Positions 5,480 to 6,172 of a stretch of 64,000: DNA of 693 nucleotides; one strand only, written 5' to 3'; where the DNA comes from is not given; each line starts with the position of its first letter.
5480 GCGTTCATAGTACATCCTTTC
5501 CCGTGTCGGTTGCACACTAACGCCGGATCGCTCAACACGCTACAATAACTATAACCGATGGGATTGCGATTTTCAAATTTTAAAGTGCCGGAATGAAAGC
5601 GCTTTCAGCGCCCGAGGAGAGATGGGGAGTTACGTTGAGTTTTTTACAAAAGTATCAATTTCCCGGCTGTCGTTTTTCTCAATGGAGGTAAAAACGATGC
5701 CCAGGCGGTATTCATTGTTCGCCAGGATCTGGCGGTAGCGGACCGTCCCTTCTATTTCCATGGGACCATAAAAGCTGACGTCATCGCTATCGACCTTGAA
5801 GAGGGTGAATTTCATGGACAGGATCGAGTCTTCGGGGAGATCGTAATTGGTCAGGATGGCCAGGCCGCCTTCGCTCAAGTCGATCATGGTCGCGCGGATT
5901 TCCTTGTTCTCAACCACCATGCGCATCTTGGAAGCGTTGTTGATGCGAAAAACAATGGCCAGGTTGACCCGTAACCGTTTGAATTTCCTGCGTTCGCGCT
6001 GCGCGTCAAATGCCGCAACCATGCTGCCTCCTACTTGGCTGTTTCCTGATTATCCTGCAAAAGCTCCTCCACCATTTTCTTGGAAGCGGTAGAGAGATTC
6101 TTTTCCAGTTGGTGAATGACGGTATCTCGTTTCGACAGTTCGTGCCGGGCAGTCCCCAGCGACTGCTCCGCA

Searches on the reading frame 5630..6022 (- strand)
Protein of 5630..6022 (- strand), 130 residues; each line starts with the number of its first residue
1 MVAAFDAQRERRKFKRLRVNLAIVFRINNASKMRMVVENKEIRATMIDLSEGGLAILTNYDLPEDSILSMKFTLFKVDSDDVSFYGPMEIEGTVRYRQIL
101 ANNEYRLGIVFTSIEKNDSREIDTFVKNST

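Call 63: search_protein_families(library=pfam, proteins=[window:5630-6022:-], max_evalue=0.001)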
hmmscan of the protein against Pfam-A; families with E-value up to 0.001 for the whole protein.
window:5630-6022:- (130 aa): 1 family
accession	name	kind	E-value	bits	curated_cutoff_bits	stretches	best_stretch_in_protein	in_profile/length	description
PF07238.19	PilZ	-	7.5e-13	49.1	22.5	1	10-126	1-100/102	PilZ domain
